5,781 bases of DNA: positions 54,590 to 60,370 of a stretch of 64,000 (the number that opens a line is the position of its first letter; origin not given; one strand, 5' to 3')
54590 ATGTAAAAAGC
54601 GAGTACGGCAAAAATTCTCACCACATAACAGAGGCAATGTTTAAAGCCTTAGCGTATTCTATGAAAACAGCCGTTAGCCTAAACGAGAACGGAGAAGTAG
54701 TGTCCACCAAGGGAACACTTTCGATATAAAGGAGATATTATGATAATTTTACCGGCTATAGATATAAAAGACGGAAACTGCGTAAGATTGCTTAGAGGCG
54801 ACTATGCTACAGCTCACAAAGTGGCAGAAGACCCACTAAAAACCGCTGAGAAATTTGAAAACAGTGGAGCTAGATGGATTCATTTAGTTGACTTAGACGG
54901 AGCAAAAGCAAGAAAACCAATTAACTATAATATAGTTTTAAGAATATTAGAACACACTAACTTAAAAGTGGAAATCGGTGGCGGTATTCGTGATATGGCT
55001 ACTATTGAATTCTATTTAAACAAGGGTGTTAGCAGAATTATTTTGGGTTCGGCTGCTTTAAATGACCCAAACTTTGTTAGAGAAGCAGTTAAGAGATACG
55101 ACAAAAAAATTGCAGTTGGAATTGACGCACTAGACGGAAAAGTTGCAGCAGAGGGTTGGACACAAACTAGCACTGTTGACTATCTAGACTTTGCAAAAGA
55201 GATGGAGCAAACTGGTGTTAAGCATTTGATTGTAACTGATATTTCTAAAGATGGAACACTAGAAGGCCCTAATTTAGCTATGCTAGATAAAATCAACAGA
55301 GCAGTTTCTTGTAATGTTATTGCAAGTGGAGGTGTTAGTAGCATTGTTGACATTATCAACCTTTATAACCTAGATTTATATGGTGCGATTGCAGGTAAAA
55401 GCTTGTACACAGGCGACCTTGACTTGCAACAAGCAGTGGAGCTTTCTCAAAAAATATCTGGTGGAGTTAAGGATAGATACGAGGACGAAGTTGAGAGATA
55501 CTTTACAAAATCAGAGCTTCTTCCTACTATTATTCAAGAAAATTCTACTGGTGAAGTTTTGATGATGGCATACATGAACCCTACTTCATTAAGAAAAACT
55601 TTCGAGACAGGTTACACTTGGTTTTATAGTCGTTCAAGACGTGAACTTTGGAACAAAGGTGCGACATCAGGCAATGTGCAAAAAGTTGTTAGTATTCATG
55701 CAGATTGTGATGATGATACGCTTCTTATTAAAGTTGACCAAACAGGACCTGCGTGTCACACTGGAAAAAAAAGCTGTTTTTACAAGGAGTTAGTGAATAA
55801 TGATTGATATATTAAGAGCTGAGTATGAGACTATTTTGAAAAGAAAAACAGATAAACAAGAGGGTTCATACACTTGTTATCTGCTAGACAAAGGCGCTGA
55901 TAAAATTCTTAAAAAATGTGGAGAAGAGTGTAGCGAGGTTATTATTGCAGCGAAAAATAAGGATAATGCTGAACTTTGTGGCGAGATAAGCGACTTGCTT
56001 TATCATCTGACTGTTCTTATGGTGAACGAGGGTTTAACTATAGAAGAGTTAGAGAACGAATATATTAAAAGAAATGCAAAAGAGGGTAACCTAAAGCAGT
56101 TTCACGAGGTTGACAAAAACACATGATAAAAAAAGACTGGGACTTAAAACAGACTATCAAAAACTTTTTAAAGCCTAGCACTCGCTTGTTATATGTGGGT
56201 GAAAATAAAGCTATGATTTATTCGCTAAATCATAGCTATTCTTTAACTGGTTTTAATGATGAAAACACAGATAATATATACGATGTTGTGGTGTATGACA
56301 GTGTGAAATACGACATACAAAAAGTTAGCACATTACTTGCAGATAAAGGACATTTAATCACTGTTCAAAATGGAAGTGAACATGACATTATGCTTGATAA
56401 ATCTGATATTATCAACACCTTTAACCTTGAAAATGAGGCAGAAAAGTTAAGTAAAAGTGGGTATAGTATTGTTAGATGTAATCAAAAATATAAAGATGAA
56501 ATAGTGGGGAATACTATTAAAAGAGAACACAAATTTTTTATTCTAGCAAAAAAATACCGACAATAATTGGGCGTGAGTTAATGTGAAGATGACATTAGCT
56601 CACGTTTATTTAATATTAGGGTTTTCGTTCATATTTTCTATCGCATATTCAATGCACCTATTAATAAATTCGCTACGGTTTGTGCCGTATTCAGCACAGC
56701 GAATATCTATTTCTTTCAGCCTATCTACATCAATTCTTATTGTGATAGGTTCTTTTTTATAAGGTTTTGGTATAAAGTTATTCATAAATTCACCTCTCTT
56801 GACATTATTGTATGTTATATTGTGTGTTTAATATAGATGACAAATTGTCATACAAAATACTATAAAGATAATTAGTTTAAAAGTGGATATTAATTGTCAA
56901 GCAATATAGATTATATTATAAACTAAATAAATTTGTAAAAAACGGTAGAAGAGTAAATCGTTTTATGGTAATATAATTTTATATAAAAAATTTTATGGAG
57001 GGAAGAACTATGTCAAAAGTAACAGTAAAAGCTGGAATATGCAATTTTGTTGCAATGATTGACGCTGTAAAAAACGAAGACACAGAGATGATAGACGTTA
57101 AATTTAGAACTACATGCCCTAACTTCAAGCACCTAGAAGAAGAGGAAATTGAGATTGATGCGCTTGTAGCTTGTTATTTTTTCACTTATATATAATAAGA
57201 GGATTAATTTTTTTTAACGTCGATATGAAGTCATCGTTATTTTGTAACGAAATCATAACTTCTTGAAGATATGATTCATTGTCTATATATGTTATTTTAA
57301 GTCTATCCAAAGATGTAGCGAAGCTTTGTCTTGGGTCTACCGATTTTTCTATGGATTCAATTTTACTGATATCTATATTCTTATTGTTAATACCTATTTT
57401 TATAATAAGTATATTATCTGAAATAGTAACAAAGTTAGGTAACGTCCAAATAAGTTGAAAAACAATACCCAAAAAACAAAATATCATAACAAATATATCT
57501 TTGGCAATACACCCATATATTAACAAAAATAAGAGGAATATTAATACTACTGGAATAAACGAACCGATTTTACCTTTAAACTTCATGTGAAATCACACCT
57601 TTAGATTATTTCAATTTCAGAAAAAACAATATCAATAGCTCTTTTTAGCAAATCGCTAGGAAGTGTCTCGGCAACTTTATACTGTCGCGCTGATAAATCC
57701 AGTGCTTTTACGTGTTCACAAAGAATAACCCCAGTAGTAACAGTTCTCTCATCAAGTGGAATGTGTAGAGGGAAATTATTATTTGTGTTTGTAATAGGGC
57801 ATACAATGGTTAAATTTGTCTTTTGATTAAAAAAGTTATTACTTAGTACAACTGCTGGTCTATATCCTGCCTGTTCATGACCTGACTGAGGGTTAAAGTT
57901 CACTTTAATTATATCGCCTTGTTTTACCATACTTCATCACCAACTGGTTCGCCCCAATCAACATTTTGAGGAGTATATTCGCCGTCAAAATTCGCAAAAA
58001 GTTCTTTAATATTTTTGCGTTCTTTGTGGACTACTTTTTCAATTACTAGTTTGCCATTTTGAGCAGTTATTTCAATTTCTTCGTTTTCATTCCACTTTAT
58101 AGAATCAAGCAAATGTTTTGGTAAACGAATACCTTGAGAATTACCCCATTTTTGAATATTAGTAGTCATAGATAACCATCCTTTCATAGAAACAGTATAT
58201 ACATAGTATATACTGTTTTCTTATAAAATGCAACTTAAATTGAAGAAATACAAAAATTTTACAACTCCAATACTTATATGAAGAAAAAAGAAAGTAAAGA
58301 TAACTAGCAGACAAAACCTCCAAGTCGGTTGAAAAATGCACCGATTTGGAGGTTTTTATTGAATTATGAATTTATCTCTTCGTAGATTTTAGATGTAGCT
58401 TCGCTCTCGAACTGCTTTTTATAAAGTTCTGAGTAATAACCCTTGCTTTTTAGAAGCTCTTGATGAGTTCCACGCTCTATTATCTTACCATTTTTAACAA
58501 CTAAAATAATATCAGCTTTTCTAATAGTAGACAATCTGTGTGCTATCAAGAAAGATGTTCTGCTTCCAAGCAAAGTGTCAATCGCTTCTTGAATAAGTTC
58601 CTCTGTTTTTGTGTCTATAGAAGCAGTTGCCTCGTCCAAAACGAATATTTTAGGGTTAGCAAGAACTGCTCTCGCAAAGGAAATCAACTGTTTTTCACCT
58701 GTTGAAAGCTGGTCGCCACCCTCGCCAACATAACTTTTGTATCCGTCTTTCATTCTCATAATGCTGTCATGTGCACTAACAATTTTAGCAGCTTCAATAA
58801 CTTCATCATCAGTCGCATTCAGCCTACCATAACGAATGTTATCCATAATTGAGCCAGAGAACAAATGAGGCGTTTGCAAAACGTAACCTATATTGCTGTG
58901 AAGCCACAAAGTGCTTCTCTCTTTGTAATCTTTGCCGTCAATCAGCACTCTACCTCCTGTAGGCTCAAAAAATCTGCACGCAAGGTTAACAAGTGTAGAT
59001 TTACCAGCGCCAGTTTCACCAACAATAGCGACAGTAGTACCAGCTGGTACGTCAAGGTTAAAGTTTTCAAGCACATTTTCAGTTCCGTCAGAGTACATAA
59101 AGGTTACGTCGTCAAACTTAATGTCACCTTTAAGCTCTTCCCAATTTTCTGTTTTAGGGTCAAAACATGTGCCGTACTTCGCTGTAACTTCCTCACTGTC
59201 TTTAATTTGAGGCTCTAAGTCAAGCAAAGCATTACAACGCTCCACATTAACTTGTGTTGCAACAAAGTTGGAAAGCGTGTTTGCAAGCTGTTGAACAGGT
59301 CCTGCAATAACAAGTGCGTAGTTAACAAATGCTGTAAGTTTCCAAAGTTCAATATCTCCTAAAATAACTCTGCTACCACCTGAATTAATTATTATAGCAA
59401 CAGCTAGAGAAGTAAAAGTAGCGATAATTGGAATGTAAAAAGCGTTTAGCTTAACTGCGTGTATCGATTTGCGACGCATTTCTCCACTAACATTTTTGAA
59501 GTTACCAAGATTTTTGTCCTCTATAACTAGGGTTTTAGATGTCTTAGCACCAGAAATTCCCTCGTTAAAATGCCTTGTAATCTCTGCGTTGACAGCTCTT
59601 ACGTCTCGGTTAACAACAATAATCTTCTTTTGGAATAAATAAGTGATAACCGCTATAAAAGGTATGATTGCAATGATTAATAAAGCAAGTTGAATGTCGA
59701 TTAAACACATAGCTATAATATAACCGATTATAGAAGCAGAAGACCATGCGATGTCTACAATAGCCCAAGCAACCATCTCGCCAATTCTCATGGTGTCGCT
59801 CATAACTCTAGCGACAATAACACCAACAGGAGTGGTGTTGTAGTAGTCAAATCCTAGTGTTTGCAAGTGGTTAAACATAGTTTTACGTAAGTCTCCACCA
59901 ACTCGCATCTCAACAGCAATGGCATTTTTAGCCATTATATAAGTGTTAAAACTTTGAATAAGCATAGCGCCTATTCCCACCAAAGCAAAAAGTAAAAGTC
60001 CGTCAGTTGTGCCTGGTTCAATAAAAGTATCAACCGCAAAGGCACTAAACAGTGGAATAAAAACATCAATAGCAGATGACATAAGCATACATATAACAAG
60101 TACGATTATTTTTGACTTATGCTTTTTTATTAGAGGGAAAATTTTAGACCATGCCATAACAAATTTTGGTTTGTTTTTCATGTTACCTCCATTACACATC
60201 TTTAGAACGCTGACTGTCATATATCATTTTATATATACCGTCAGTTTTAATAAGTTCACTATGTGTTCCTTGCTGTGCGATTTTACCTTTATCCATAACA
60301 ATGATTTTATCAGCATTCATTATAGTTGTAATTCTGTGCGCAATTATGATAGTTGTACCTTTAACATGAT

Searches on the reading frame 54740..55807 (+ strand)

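Call 40: search_protein_families(library=pfam, proteins=[window:54740-55807:+], max_evalue=0.00001)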
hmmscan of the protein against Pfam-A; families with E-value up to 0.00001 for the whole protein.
window:54740-55807:+ (355 aa): 3 families
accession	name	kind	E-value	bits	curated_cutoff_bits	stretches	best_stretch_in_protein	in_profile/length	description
PF00977.27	His_biosynth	-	1.1e-80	270.9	23.6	1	3-227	2-227/228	Histidine biosynthesis protein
PF01502.23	PRA-CH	-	1.6e-35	121.2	27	1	275-348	1-74/74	Phosphoribosyl-AMP cyclohydrolase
PF01207.24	Dus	-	7.6e-08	32.3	20.4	0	56-123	167-233/311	Dihydrouridine synthase (Dus)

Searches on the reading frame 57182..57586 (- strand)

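Call 40: search_protein_families(library=pfam, proteins=[window:57182-57586:-], max_evalue=0.00001)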
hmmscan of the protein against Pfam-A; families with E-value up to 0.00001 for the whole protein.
window:57182-57586:- (134 aa): 1 family
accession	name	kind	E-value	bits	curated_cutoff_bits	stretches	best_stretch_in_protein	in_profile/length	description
PF06713.17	bPH_4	-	2.7e-12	47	22.9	1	54-128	4-74/74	Bacterial PH domain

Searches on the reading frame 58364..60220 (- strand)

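Call 40: search_protein_families(library=pfam, proteins=[window:58364-60220:-], max_evalue=0.00001)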
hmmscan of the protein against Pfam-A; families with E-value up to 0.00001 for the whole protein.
window:58364-60220:- (618 aa): 2 families
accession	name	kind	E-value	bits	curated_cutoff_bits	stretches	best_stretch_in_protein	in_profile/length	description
PF00664.28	ABC_membrane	-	4.2e-37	128.8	28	1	38-309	1-274/274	ABC transporter transmembrane region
PF00005.33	ABC_tran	-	5.2e-30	105.3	25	1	384-533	1-137/137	ABC transporter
